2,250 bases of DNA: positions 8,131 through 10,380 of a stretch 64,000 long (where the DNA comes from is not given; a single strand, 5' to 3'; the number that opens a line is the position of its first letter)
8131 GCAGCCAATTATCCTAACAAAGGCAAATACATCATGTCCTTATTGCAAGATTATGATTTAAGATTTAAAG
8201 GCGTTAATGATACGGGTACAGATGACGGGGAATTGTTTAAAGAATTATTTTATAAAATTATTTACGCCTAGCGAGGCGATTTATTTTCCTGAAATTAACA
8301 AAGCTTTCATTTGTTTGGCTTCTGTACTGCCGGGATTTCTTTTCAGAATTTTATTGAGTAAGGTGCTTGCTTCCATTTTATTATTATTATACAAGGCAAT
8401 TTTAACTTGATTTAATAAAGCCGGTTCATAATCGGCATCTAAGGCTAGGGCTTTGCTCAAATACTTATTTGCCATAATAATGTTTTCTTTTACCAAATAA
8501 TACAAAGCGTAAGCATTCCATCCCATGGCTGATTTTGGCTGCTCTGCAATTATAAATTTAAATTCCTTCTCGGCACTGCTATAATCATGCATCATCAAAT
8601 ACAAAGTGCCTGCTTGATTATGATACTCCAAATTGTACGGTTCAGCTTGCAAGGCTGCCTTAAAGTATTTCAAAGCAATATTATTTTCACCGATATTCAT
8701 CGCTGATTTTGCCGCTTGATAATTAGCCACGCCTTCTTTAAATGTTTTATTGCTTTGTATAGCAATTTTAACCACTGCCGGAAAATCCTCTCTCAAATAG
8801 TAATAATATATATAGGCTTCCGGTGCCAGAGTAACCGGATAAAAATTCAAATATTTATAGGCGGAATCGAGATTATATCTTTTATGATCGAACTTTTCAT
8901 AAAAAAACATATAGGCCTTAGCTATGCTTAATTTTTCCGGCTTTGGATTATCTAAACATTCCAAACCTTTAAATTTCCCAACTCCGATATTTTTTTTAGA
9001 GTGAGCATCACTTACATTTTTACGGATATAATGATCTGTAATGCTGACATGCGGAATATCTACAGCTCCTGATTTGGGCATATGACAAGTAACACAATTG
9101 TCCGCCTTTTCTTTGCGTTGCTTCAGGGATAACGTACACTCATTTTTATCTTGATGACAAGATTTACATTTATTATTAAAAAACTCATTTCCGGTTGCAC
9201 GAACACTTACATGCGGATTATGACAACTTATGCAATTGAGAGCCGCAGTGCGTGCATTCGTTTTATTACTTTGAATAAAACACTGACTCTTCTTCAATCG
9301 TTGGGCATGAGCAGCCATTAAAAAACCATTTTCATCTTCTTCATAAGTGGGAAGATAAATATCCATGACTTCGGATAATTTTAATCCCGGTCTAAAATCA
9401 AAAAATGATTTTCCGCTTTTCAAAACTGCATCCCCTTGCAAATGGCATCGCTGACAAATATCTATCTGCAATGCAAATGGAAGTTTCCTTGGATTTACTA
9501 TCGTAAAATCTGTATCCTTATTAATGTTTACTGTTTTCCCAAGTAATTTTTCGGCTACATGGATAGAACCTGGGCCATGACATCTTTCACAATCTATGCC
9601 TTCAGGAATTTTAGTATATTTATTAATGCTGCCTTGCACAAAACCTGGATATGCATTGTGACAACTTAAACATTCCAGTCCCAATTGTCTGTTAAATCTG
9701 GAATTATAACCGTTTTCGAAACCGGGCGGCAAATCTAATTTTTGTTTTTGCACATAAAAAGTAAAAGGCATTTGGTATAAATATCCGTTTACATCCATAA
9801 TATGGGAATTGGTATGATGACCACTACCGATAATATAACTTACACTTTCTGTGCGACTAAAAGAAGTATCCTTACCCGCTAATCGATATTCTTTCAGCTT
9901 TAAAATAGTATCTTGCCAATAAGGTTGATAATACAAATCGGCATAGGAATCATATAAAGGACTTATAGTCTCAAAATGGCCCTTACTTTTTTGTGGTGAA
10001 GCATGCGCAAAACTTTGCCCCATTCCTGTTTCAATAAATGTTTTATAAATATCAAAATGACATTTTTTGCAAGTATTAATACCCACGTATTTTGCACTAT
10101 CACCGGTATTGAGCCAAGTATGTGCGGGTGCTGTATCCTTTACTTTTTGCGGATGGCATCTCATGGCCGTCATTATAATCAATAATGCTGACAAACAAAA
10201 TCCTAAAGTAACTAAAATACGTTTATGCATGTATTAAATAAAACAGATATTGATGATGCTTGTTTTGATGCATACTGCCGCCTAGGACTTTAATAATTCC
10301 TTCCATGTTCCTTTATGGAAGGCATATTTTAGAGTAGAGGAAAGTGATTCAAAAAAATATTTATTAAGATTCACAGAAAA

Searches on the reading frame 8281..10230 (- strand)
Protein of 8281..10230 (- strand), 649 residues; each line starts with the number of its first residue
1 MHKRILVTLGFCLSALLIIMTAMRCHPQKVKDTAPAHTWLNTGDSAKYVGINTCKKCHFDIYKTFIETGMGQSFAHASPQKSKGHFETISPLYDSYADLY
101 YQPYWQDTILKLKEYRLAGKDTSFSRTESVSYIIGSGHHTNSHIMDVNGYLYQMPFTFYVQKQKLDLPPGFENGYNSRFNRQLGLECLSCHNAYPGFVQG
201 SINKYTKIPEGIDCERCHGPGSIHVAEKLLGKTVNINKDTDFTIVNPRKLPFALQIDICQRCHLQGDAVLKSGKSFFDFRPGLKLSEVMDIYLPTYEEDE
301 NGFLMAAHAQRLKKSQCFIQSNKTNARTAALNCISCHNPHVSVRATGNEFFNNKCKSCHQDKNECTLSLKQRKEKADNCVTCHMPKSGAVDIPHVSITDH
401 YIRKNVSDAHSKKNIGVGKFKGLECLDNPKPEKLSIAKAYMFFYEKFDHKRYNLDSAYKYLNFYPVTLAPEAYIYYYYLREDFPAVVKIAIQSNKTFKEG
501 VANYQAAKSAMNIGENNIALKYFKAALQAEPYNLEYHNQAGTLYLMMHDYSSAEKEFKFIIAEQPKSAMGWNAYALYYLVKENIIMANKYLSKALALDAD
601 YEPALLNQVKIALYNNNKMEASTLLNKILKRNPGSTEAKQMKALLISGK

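Call 3: search_protein_families(library=pfam, proteins=[window:8281-10230:-], max_evalue=0.1)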
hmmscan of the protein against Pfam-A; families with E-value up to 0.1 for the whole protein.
window:8281-10230:- (649 aa): 12 families
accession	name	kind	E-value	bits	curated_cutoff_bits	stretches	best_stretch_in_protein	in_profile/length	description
PF14559.12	TPR_19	-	1.2e-09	38.8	25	2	519-575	10-66/68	Tetratricopeptide repeat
PF14522.11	Cytochrome_C7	-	3e-08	33.8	24.8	2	324-383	7-66/67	Cytochrome c7 and related cytochrome c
PF13428.12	TPR_14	-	6e-08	33.1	23.5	0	503-541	4-42/44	Tetratricopeptide repeat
PF22113.1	Mtrc-MtrF_II-IV_dom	-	3.2e-06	27.2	30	1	186-343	8-169/176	Outer membrane cytochrome MtrC/MtrF-like, domains II/IV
PF13432.12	TPR_16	-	3.3e-06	27.9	32.7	0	540-583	3-46/65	Tetratricopeptide repeat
PF09699.15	Paired_CXXCH_1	-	5.7e-06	26.4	20.6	0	332-363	8-40/41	Doubled CXXCH motif (Paired_CXXCH_1)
PF13435.11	Cytochrome_C554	-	8.9e-05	23.8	20.8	1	185-219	49-84/84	Cytochrome c554 and c-prime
PF07719.23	TPR_2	-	0.00054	20.3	27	0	503-533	4-34/34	Tetratricopeptide repeat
PF14537.11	Cytochrom_c3_2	-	0.00095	20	25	0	182-263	4-64/79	Cytochrome c3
PF23914.1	TPR_CcmH_CycH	-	0.002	18.4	42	1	562-644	44-129/158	Cytochrome c-type biogenesis protein H TPR domain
PF13431.12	TPR_17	-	0.0062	17.2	24.4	0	522-554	1-33/34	Tetratricopeptide repeat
PF13174.12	TPR_6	-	0.016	16.3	26.3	0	604-635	2-33/33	Tetratricopeptide repeat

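Call 4: search_protein_families(library=ncbifam, proteins=[window:8281-10230:-], max_evalue=0.1)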
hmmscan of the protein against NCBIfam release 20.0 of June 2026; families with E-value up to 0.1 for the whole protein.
window:8281-10230:- (649 aa): 17 families
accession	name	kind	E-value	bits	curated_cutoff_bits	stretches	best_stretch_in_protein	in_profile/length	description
NF041028.1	decahem_GSU2203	exception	5.6e-18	65.2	325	2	186-387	38-233/317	GSU2203 family decaheme c-type cytochrome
TIGR03508.1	decahem_SO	subfamily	5.5e-13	49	192.2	1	186-387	4-200/258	DmsE family decaheme c-type cytochrome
TIGR02917.1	PEP_TPR_lipo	equivalog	1.1e-11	43.4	312.2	2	561-639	458-536/899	XrtA/PEP-CTERM system TPR-repeat protein PrsT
TIGR02521.1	type_IV_pilW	equivalog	9.6e-09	35.1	154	1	488-632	55-199/234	type IV pilus biogenesis/stability protein PilW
NF041198.1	UshA_like_PCGU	equivalog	1.2e-06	27.4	275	1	180-229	438-490/519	UshA-like (seleno)protein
NF033920.0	C39_PA2778_fam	equivalog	6.7e-06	25.7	150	1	501-597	157-253/255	PA2778 family cysteine peptidase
NF040959.1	MamA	equivalog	0.00043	19.8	200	1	503-600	74-171/204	magnetosome protein MamA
TIGR02795.1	tol_pal_ybgF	equivalog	0.00087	19.9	90.1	1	537-643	5-117/119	tol-pal system protein YbgF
TIGR03153.1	cytochr_NrfH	equivalog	0.0032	17.5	134.2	0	333-384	83-134/138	cytochrome c nitrite reductase small subunit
TIGR02552.1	LcrH_SycD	equivalog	0.0039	16.9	104.8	1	504-602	22-120/136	SycD/LcrH family type III secretion system chaperone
NF043069.1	T4HPD_activ_SAM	equivalog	0.0048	16.3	425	1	329-382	27-85/299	trans-4-hydroxy-L-proline dehydratase activase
NF045713.1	CxxCH_16_HmcA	equivalog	0.0052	15.4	400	1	186-340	113-255/541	sulfate respiration complex hexadecaheme cytochrome HmcA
NF008391.2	PRK11189.1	equivalog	0.012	15.2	250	1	540-621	71-151/297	lipoprotein NlpI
NF008757.0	PRK11788.1-5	equivalog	0.017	14.3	363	1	493-642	171-322/388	lipopolysaccharide assembly protein LapB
NF041054.1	WAxxUGC_long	equivalog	0.038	13.3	300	1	486-544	262-320/354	ResA-like WAxxUGC motif-containing protein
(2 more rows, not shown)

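Call 6: find_homologous_proteins(query=window:8281-10230:-)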
Query window:8281-10230:- (649 aa): 5670 proteins with E <= 0.001 among 8000 candidates; the best 120 are listed.
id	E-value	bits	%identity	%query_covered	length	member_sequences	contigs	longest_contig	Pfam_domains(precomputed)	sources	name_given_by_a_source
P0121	0.0e+0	1517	100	100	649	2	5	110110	PF14559.13,PF09699.16,PF13432.13,PF13428.13,PF14522.12,PF22113.2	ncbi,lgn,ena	-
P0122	0.0e+0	1030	67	99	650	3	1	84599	PF14559.13,PF23914.2,PF09699.16,PF00515.35,PF13428.13,PF13181.13,PF07719.24,PF14522.12,PF22113.2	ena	-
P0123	2.9e-290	982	64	99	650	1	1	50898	PF14559.13,PF13431.13,PF09699.16,PF00515.35,PF13432.13,PF13428.13,PF07719.24,PF14522.12,PF22113.2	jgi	jgi:hypothetical protein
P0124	1.6e-287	973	63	99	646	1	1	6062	PF14559.13,PF07719.24,PF14522.12,PF22113.2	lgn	-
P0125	1.2e-278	944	61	100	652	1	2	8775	PF23914.2,PF14522.12,PF22113.2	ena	-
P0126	8.5e-250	849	55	100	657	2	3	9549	PF25063.1,PF13431.13,PF23914.2,PF09699.16,PF14537.12,PF25062.2,PF13414.13,PF13428.13,PF14522.12,PF14559.13,PF13371.13,PF00515.35,PF13424.13,PF13432.13,PF13181.13,PF07719.24,PF13174.13,PF22113.2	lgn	-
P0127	7.9e-247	839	57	95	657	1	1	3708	PF13431.13,PF23914.2,PF09699.16,PF14537.12,PF25062.2,PF13414.13,PF13428.13,PF14522.12,PF14559.13,PF13371.13,PF00515.35,PF13424.13,PF13432.13,PF13181.13,PF07719.24,PF13174.13,PF22113.2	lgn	-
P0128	7.2e-233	793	53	99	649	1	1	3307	PF14559.13,PF13431.13,PF09699.16,PF14537.12,PF13414.13,PF00515.35,PF13428.13,PF13181.13,PF07719.24,PF14522.12,PF22113.2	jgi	jgi:hypothetical protein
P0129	2.9e-232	791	54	97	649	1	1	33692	PF23914.2,PF09699.16,PF13414.13,PF13428.13,PF14522.12,PF13374.13,PF14559.13,PF24575.2,PF00515.35,PF13424.13,PF13432.13,PF13181.13,PF07719.24,PF22113.2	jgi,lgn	jgi:hypothetical protein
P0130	1.2e-230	785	52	99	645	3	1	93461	PF13431.13,PF23914.2,PF09699.16,PF14537.12,PF13414.13,PF13428.13,PF14522.12,PF14559.13,PF13371.13,PF00515.35,PF13432.13,PF13181.13,PF07719.24,PF22113.2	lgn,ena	-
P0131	7.1e-225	766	52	99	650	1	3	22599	PF09699.16,PF14537.12,PF13428.13,PF14522.12,PF14559.13,PF13371.13,PF00515.35,PF13424.13,PF13432.13,PF13181.13,PF07719.24,PF22113.2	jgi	jgi:Tfp pilus assembly protein PilF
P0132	4.0e-224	764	52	99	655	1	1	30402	PF14559.13,PF23914.2,PF14537.12,PF13414.13,PF00515.35,PF13432.13,PF13428.13,PF13181.13,PF07719.24,PF14522.12,PF22113.2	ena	-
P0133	5.6e-224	763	51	99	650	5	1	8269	PF14559.13,PF09699.16,PF14537.12,PF00515.35,PF13432.13,PF13428.13,PF13181.13,PF07719.24,PF14522.12,PF22113.2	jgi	-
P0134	1.6e-223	762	52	100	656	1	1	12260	PF14559.13,PF13428.13,PF13181.13,PF07719.24,PF14522.12,PF22113.2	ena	-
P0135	1.7e-223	762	51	99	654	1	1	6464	PF14559.13,PF23914.2,PF09699.16,PF14537.12,PF00515.35,PF13428.13,PF13181.13,PF07719.24,PF14522.12,PF22113.2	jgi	jgi:hypothetical protein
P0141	2.1e-213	728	49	99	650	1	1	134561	PF14559.13,PF23914.2,PF00515.35,PF13432.13,PF13428.13,PF13181.13,PF07719.24,PF14522.12,PF22113.2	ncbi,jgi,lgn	-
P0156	1.5e-190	653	46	98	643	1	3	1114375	PF13431.13,PF09699.16,PF13414.13,PF13428.13,PF14522.12,PF14559.13,PF13371.13,PF00515.35,PF12895.14,PF13424.13,PF13181.13,PF07719.24,PF13174.13,PF22113.2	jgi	jgi:tetratricopeptide (TPR) repeat protein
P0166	1.8e-188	646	47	99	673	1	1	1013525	PF13431.13,PF09699.16,PF25062.2,PF13428.13,PF14522.12,PF14559.13,PF00515.35,PF13424.13,PF13181.13,PF07719.24,PF13174.13,PF22113.2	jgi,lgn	jgi:hypothetical protein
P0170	9.5e-188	644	46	94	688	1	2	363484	PF13431.13,PF23914.2,PF13414.13,PF13428.13,PF14522.12,PF14559.13,PF13435.12,PF00515.35,PF13424.13,PF13432.13,PF13181.13,PF07719.24,PF13174.13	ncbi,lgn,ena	-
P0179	1.4e-186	640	47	98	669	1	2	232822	PF13431.13,PF23914.2,PF13428.13,PF14522.12,PF14559.13,PF13371.13,PF00515.35,PF12895.14,PF13424.13,PF13432.13,PF13181.13,PF07719.24,PF13174.13,PF22113.2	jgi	jgi:hypothetical protein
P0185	3.7e-186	638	47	94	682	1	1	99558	PF13431.13,PF09699.16,PF14537.12,PF13428.13,PF14522.12,PF14559.13,PF13435.12,PF00515.35,PF13424.13,PF13432.13,PF13181.13,PF07719.24,PF13174.13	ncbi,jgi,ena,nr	ncbi:MAG TPA: tetratricopeptide repeat protein [Bacteroidia bacterium]|jgi:tetratricopeptide (TPR) r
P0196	7.4e-185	634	48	94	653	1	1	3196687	PF09699.16,PF13176.13,PF12569.15,PF13428.13,PF14522.12,PF14559.13,PF13435.12,PF00515.35,PF13432.13,PF13181.13,PF07719.24,PF13174.13,PF22113.2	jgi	jgi:tetratricopeptide (TPR) repeat protein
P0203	1.8e-184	633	47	96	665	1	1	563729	PF14559.13,PF13431.13,PF23914.2,PF14537.12,PF13432.13,PF13428.13,PF13181.13,PF07719.24,PF14522.12,PF22113.2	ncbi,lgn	-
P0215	2.8e-183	629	47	96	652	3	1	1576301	PF13431.13,PF23914.2,PF09699.16,PF13414.13,PF13428.13,PF14522.12,PF13374.13,PF14559.13,PF00515.35,PF13424.13,PF13432.13,PF13181.13,PF07719.24,PF13174.13,PF22113.2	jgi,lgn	jgi:tetratricopeptide (TPR) repeat protein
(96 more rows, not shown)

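Call 15: find_encoding_contigs(protein=P0122, flank=6000, max_places=2)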
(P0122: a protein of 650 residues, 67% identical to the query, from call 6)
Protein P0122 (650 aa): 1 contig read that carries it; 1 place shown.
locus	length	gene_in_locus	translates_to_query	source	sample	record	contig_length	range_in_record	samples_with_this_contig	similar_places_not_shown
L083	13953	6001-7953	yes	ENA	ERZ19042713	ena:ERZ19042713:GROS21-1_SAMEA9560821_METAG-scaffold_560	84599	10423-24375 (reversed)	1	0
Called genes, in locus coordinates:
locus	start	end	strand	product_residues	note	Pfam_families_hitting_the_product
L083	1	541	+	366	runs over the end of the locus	PF02812:ELFV_dehydrog_N, PF00208:ELFV_dehydrog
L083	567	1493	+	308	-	PF01029:NusB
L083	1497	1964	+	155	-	PF07610:DUF1573, PF22544:HYDIN_VesB_CFA65-like_Ig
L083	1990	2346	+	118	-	PF02699:YajC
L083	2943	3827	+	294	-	PF17848:Zn_ribbon_ACC, PF01039:Carboxyl_trans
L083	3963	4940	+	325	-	PF04055:Radical_SAM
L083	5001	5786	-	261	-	PF02661:Fic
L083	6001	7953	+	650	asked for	PF09699:Paired_CXXCH_1 (faint), PF22113:Mtrc-MtrF_II-IV_dom (faint), PF14522:Cytochrome_C7 (faint), PF00515:TPR_1 (faint), PF07719:TPR_2 (faint), PF13181:TPR_8 (faint), PF13428:TPR_14 (faint), PF23914:TPR_CcmH_CycH (faint), +1 more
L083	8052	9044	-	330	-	PF06144:DNA_pol3_delta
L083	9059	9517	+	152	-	PF13588:HSDR_N_2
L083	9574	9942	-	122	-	-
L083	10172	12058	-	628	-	PF13884:Peptidase_S74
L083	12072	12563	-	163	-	PF18962:Por_Secre_tail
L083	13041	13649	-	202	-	PF02577:BFN_dom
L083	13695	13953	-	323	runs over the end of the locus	PF01012:ETF, PF00766:ETF_alpha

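Call 16: find_encoding_contigs(protein=P0123, flank=6000, max_places=2)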
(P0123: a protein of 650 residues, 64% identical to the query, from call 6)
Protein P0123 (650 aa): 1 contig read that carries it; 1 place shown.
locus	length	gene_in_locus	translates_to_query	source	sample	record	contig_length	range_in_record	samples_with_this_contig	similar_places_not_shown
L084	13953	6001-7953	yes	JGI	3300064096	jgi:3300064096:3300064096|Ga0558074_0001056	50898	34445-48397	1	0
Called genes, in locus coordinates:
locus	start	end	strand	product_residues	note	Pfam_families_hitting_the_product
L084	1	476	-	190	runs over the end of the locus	PF12833:HTH_18, PF00165:HTH_AraC (weak)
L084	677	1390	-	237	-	PF02308:MgtC, PF21770:MgtC_SapB_C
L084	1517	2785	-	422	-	PF01103:Omp85 (weak)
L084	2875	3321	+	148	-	PF00583:Acetyltransf_1, PF13673:Acetyltransf_10 (weak), PF13508:Acetyltransf_7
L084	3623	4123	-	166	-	PF03190:Thioredox_DsbH, PF00085:Thioredoxin (weak), PF13899:Thioredoxin_7, PF13098:Thioredoxin_2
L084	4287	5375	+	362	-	PF22544:HYDIN_VesB_CFA65-like_Ig, PF07610:DUF1573, PF15780:ASH (faint), PF07610:DUF1573, PF22544:HYDIN_VesB_CFA65-like_Ig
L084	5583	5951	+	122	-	PF11325:DUF3127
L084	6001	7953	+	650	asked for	PF22113:Mtrc-MtrF_II-IV_dom (faint), PF09699:Paired_CXXCH_1 (faint), PF14522:Cytochrome_C7 (faint), PF13428:TPR_14 (faint), PF00515:TPR_1 (faint), PF07719:TPR_2 (faint), PF13431:TPR_17 (faint), PF13432:TPR_16 (faint), +1 more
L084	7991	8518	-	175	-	PF08002:DUF1697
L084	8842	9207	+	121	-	PF09966:DUF2200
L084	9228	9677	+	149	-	-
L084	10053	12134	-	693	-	PF03571:Peptidase_M49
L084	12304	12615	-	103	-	-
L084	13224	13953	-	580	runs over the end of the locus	PF05960:DUF885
